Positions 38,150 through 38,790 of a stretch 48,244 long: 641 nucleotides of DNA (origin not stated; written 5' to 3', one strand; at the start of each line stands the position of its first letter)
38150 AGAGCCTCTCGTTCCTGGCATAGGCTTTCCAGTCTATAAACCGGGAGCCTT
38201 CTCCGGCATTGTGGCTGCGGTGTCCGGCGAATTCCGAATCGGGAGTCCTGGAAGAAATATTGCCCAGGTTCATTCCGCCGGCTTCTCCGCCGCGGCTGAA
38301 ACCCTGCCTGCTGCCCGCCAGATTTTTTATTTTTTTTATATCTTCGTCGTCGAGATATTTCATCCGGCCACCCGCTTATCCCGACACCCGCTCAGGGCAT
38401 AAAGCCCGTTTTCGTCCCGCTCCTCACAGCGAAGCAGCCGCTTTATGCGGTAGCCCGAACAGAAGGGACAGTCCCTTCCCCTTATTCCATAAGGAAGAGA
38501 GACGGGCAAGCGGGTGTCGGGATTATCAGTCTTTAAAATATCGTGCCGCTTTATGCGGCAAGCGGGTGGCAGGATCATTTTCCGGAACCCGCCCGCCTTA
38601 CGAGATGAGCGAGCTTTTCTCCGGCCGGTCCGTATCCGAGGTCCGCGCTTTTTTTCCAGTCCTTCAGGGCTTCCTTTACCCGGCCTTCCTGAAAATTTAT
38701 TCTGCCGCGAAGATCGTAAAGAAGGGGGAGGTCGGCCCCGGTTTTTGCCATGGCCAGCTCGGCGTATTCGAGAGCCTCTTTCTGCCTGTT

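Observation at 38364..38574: Switch-like structured 211-nt element fills the TPR/DUF58 gap of the Bat-like operon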

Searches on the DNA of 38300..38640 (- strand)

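Call 7: search_rna_families(source=window, start=38300, end=38640, threshold=evalue, max_evalue=10, show_alignments=3)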
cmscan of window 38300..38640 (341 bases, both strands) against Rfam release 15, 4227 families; matches with E-value up to 10: 4.
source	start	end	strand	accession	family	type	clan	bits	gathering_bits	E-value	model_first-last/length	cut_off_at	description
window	38559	38600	+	RF04218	HCV_5BSL1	Cis-reg;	-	16.8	44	0.34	1-47/47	no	Hepatitis C virus stem-loop I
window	38467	38503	-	RF01345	CRISPR-DR35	Gene; CRISPR;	-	16.3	35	1.7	1-36/36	no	CRISPR RNA direct repeat element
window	38315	38355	-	RF01300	snoU49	Gene; snRNA; snoRNA; CD-box;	CL00062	15.7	35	1.8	1-65/65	no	Small nucleolar RNA U49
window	38360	38514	-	RF02757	Erse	Gene; sRNA;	-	11.5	138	0.44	1-252/252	no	Erse small RNA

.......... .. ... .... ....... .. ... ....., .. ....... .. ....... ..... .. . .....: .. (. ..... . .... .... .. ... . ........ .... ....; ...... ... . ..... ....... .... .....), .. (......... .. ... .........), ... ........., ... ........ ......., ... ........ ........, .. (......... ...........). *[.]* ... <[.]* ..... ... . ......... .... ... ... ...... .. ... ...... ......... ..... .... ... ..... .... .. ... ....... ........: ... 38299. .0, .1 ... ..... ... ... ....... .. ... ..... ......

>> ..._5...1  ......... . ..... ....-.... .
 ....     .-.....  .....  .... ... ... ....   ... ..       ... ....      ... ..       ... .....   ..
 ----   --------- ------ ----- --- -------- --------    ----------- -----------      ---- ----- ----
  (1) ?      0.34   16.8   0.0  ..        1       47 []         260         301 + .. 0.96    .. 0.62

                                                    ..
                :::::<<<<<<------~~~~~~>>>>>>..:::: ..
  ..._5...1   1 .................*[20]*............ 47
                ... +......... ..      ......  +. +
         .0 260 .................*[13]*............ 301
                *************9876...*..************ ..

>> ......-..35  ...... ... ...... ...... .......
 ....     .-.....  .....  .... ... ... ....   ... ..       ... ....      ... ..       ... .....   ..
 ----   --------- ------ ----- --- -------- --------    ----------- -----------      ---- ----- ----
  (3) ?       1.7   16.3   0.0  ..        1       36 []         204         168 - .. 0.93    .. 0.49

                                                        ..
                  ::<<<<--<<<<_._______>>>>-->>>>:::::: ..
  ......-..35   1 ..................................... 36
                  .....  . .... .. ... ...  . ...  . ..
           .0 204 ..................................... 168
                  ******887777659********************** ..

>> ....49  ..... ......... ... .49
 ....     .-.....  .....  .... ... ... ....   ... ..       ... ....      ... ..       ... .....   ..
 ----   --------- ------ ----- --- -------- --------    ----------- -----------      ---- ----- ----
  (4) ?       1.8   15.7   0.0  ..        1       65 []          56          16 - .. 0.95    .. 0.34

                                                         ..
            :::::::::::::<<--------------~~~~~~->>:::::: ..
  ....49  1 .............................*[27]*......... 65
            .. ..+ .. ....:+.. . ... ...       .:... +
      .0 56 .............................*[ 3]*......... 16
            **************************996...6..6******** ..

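Call 79: search_rna_families(sources=[L018, L019, L022, L023, L025], threshold=gathering)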
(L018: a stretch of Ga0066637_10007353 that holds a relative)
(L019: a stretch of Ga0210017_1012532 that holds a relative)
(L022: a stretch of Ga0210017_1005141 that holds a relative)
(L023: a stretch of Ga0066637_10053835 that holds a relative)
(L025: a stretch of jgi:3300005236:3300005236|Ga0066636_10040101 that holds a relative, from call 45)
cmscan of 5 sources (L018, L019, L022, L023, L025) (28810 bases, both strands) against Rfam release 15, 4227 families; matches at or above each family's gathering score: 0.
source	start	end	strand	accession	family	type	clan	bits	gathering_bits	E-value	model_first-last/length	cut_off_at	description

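Call 81: search_dna_similar(query=window:38360-38578:-, collection=plasmids, mode=distant, max_evalue=0.01, max_rows=5)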
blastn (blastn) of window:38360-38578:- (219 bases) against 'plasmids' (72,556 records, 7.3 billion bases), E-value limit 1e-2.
No match.

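Call 82: search_dna_similar(query=window:38360-38578:-, collection=phages, mode=distant, max_evalue=0.01, max_rows=5)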
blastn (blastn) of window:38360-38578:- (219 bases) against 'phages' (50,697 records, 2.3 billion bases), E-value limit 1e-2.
No match.

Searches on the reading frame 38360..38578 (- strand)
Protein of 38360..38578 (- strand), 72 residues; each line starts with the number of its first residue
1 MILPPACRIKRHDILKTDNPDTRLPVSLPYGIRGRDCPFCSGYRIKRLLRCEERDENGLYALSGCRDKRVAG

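Call 24: find_homologous_proteins(query=window:38363-38578:-, max_evalue=10)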
Query seq(72 aa) (72 aa): 2 proteins with E <= 10 among 2 candidates.
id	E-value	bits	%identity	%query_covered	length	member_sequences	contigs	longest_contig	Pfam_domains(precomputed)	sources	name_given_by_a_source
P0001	2.6e-43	163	100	100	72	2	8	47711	-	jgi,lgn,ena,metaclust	metaclust:\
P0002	1.1e-13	68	69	69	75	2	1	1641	-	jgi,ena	-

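Call 25: find_encoding_contigs(protein=P0002, flank=10000)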
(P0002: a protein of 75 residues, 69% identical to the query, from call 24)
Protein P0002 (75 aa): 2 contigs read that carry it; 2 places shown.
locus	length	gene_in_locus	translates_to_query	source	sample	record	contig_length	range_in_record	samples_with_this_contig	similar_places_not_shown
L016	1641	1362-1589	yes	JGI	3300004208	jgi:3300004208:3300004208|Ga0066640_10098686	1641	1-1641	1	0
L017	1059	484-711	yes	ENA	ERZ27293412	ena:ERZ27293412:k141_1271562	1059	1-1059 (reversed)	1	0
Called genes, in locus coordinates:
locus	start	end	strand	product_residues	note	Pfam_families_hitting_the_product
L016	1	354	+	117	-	?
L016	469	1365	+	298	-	PF01882:DUF58, PF13519:VWA_2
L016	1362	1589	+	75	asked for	-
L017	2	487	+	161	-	?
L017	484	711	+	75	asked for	-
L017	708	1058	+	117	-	?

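Call 43: find_homologous_proteins(query=A3, max_evalue=10)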
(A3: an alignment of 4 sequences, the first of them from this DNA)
Query A3 (4 sequences) (72 aa, profile of the alignment): 3 proteins with E <= 10 among 277 candidates.
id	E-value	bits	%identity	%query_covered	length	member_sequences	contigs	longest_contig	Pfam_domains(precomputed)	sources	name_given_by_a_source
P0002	1.2e-28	117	69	69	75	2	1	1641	-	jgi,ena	-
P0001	7.0e-23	98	100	100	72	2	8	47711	-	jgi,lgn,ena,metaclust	metaclust:\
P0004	2.8e-2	32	100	7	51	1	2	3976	-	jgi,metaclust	metaclust:\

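Call 45: find_encoding_contigs(protein=P0004, flank=5000)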
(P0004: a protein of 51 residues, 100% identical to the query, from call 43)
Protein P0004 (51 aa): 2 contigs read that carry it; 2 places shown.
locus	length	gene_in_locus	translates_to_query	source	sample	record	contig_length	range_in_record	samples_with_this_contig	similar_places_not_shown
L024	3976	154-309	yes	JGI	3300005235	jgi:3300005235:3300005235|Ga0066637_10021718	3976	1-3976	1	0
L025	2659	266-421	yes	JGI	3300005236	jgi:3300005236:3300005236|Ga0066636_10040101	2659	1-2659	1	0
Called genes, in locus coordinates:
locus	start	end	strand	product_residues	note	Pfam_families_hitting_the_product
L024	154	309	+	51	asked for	-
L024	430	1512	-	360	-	-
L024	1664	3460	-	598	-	PF01968:Hydantoinase_A (faint), PF13941:MutL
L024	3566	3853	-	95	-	-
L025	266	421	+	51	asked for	-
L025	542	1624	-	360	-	-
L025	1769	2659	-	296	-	?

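Call 68: search_protein_representatives(alignment_id=A4)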
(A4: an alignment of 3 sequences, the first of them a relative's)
Query: 3 sequences, 71 profile positions. Proteins with E-value up to 0.001 (for the whole library): 15; up to 1e-10: 4; up to 1e-30: 1. The best 15 are listed.
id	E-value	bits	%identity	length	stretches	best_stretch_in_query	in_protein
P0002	8.6e-40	150.8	-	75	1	1-69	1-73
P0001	2.6e-28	114.0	-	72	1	1-58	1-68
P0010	1.5e-18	82.7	-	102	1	7-53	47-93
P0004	1.4e-14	70.0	-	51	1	30-71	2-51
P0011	5.5e-09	52.1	-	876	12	22-43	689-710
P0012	1.4e-06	44.4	-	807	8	21-35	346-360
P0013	3.0e-05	40.1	-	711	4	8-21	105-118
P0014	9.8e-05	38.5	-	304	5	6-25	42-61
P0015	1.2e-04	38.2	-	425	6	21-38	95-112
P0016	1.2e-04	38.2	-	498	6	20-36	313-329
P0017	2.1e-04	37.4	-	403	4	18-38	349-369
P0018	4.2e-04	36.5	-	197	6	11-27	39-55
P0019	4.5e-04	36.3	-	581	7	14-41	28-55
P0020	5.2e-04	36.1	-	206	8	13-26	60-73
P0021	6.9e-04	35.7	-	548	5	4-35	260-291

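Call 70: find_encoding_contigs(protein=P0010, flank=5000)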
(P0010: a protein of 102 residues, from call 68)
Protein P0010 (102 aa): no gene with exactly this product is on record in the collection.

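Call 77: search_protein_families(library=pfam, proteins=[window:38360-38578:-], max_evalue=0.001)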
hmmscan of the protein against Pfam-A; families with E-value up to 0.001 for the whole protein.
window:38360-38578:- (72 aa): 0 families
